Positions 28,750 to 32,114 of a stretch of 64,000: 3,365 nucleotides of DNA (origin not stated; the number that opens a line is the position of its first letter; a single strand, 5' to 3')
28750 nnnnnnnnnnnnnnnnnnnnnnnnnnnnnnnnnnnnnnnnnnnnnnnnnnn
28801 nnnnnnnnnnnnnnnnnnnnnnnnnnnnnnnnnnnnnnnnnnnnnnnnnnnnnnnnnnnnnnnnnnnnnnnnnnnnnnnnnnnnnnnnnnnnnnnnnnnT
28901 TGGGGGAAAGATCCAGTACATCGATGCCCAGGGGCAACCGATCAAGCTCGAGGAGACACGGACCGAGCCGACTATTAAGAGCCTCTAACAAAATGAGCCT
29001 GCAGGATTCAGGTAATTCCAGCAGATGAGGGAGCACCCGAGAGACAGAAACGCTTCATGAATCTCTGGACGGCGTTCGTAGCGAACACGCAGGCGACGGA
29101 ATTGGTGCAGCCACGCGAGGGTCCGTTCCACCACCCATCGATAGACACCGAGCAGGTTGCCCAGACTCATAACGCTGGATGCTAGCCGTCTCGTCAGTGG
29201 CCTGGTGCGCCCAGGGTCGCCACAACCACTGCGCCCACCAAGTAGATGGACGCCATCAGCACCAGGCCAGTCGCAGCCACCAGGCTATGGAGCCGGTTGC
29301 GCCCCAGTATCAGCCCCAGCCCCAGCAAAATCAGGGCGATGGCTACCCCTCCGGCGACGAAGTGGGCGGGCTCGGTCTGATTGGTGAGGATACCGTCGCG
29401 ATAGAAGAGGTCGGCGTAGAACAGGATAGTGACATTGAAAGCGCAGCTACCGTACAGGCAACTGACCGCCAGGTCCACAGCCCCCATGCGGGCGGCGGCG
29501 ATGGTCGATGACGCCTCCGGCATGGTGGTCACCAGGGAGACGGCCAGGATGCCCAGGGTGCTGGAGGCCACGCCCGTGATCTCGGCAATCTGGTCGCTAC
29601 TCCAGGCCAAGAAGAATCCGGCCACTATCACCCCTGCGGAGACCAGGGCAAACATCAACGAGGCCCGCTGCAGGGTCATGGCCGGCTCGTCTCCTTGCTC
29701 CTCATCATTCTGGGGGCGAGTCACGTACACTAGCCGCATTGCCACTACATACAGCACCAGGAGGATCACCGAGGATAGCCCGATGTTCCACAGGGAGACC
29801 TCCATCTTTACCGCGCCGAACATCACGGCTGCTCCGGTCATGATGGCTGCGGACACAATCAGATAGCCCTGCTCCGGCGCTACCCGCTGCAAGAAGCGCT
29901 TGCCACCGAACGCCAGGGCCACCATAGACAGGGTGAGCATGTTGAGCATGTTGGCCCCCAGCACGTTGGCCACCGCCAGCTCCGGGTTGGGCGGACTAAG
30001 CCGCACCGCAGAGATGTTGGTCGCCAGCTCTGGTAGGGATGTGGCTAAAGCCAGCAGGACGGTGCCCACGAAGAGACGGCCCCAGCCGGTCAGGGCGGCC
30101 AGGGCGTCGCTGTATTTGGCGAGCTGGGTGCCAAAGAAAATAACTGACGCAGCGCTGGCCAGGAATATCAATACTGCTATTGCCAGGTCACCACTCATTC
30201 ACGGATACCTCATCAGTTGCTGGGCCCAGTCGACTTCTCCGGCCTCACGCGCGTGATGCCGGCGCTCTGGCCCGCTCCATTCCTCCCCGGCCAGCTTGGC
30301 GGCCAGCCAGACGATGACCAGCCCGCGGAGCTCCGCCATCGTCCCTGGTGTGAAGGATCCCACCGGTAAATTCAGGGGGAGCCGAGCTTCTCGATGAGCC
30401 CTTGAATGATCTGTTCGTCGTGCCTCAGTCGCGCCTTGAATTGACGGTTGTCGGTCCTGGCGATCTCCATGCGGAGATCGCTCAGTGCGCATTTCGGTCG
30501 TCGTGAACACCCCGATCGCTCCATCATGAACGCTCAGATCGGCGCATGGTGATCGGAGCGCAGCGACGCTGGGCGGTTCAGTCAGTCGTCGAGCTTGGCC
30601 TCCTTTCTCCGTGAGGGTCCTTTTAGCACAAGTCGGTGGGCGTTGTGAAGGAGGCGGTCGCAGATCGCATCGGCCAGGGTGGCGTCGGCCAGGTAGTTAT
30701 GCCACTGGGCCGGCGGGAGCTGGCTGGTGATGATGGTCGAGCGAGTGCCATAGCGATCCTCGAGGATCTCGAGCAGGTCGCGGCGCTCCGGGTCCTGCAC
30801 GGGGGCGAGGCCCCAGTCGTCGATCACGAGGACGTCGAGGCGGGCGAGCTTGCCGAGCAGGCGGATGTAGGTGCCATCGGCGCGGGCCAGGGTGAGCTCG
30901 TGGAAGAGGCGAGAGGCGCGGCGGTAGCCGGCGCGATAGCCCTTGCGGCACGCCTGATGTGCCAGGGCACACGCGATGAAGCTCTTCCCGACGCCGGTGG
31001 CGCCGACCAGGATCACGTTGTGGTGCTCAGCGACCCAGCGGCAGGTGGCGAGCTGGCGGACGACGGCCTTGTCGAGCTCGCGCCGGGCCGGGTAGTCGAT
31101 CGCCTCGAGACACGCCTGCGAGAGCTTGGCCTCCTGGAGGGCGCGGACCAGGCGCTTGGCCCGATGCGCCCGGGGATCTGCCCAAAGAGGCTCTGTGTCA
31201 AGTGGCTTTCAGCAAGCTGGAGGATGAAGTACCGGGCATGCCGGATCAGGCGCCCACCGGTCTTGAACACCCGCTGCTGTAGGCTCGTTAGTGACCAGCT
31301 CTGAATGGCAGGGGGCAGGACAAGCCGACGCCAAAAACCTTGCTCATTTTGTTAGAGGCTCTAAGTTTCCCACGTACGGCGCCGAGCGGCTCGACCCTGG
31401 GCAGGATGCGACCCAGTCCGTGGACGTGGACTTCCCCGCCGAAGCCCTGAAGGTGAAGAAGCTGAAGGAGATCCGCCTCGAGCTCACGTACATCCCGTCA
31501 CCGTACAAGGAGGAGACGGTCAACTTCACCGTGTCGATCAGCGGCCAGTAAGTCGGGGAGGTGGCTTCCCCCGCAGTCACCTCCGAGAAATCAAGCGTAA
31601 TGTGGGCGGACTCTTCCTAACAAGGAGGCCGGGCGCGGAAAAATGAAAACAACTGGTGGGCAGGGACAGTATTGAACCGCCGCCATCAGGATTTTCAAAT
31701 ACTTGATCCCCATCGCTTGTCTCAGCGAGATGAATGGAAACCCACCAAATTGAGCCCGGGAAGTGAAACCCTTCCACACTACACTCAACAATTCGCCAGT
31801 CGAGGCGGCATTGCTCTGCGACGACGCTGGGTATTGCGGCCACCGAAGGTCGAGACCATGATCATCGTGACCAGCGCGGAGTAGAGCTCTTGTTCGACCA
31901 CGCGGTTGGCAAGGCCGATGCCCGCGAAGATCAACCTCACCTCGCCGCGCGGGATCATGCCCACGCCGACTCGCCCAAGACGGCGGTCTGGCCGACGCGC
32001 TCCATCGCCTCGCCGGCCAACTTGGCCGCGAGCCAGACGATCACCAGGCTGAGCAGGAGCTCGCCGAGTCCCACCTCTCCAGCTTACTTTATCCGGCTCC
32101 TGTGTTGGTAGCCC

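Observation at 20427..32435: Three copies of a micro-ORF, DUF465 gene and KefB-like antiporter module, two of them degraded and flanking the IS region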

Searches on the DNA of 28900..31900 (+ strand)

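Call 66: search_dna_similar(query=window:28900-31900:+, collection=plasmids, mode=distant, max_rows=10)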
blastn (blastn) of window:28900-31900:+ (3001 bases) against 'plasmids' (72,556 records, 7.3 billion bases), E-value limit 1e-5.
Records with a match: 760; places in all: 1224; records where one place covers at least 80% of the query: 0.
Best place of each record, by identity: 80-90% 61; 60-80% 699.
By first word of the organism name: Burkholderia 180; Sinorhizobium 134; Pseudomonas 73; Bradyrhizobium 61; Ralstonia 61; Rhizobium 51; Pseudosulfitobacter 40; Cupriavidus 11; Roseomonas 10; Mesorhizobium 10; and 58 more.
By predicted mobility (MOB-suite, as given by PLSDB): conjugative 334; non-mobilizable 255; mobilizable 171.
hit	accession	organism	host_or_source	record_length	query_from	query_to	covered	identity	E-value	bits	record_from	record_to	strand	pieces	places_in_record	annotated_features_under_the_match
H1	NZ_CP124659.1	Pseudomonas aeruginosa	Homo sapiens,blood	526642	1735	2259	17%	68.0%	6e-34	154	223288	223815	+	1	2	istB: IS21-like element helper ATPase IstB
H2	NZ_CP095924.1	Pseudomonas aeruginosa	water sink surface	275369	1735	2259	17%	67.1%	3e-26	129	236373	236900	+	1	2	istB: IS21-like element ISPpu7 family helper ATPase IstB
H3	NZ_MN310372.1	Pseudomonas putida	-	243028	1735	2259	17%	67.1%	3e-26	129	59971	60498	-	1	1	istB: IS21-like element ISPpu7 family helper ATPase IstB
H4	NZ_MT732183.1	Pseudomonas aeruginosa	-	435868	1735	2259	17%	67.1%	3e-26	129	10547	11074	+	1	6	istB: IS21-like element ISPpu7 family helper ATPase IstB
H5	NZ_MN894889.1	Pseudomonas aeruginosa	-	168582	1735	2259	17%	67.1%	3e-26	129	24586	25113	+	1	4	istB: IS21-like element ISPpu7 family helper ATPase IstB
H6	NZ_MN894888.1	Pseudomonas aeruginosa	-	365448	1735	2259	17%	67.1%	3e-26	129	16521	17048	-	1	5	istB: IS21-like element ISPpu7 family helper ATPase IstB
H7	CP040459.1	Stutzerimonas degradans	single cell,anaerobic environments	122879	1741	2259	17%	67.9%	3e-31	145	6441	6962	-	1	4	AAA family ATPase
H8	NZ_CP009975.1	Pseudomonas putida S12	soil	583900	1741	2259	17%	67.9%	3e-31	145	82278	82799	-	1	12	istB: IS21-like element ISPpu7 family helper ATPase IstB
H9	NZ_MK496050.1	Pseudomonas sp.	-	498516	1741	2259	17%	67.9%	3e-31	145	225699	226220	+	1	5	istB: IS21-like element ISPpu7 family helper ATPase IstB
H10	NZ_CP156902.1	Pseudomonas kurunegalensis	Homo sapiens,stool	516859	1732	2257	18%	66.9%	1e-30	144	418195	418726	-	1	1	istB: IS21-like element IS1474 family helper ATPase IstB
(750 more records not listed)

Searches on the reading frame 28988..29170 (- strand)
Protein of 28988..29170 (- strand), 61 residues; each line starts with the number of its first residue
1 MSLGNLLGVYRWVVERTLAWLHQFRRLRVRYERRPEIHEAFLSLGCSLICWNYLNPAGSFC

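Call 9: search_protein_families(library=pfam, proteins=[window:28988-29170:-], max_evalue=0.01)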
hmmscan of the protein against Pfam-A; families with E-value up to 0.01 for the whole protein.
window:28988-29170:- (61 aa): 2 families
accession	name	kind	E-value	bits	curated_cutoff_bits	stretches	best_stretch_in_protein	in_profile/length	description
PF01609.27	DDE_Tnp_1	-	1.7e-06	28.4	23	1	10-48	159-198/200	Transposase DDE domain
PF13586.12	DDE_Tnp_1_2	-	0.00039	21.2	29.2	1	11-42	45-76/86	Transposase DDE domain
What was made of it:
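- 28985..29170 (-): IS5-type transposase C-terminal fragment (61 aa) next to the left inverted repeat. PF01609 DDE_Tnp_1, E=1.7e-6, profile positions 159-198 of 200 (call 9)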

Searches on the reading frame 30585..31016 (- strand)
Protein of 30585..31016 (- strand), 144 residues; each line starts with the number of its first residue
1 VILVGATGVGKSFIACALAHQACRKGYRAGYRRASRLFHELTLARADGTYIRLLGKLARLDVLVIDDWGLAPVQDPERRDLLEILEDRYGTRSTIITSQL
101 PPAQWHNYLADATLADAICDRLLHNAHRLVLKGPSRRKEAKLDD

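Call 9: search_protein_families(library=pfam, proteins=[window:30585-31016:-], max_evalue=0.01)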
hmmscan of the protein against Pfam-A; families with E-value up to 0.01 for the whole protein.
window:30585-31016:- (144 aa): 6 families
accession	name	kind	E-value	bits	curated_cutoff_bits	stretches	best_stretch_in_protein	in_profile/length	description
PF01695.23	IstB_IS21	-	8.1e-47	160.2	24.1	1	1-142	95-236/238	IstB-like ATP binding protein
PF20720.3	nSTAND3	-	0.001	19.2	27.2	1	2-29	21-48/155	Novel STAND NTPase 3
PF13481.12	AAA_25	-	0.0029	17.7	27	1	2-26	37-60/195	AAA domain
PF13191.12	AAA_16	-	0.0041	18.1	32.6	1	2-96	28-104/167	AAA ATPase domain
PF01656.29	CbiA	-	0.0097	16.3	25.4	0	2-28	3-29/125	CobQ/CobB/MinD/ParA nucleotide binding domain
PF00308.24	Bac_DnaA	-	0.0098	16.5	23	0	2-103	38-142/162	Bacterial DnaA ATPAse domain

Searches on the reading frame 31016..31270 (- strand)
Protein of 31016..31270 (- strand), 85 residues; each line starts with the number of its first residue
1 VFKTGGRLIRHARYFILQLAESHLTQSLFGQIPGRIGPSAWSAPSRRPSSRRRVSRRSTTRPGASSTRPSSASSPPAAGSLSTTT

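Call 9: search_protein_families(library=pfam, proteins=[window:31016-31270:-], max_evalue=0.01)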
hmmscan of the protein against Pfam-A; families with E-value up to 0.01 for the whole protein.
window:31016-31270:- (85 aa): 0 families

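Call 11: search_protein_families(library=pfam, proteins=[window:31016-31270:-], max_evalue=10)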
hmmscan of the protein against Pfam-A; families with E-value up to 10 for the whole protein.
window:31016-31270:- (85 aa): 1 family
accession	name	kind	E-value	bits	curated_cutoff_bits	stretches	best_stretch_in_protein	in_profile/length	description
PF13701.12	DDE_Tnp_1_4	-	0.01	14.5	34.7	1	1-37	395-431/435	Transposase DDE domain group 1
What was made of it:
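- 30582..31270 (-): IS graveyard: an IstB (IS21 helper) fragment at 30582 to about 31158, and a weak IS1380-type transposase C-terminal fragment at about 31160-31270. PF13701 E=0.01 only (call 11).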

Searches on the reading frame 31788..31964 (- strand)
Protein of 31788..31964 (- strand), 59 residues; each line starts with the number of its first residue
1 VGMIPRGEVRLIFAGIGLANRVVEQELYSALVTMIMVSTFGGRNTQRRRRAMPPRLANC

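Call 9: search_protein_families(library=pfam, proteins=[window:31788-31964:-], max_evalue=0.01)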
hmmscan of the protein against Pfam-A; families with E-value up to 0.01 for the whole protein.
window:31788-31964:- (59 aa): 1 family
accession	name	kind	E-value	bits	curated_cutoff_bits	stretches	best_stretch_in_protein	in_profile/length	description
PF00999.27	Na_H_Exchanger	-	1.2e-05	24.8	26.2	1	1-40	324-363/375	Sodium/hydrogen exchanger, transmembrane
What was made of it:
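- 31845..31970 (-): Copy C antiporter C-terminal piece (codons ~328-369 of 382). It ends 42 nt before the stop codon position. PF00999 profile positions 324-363 (call 9).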
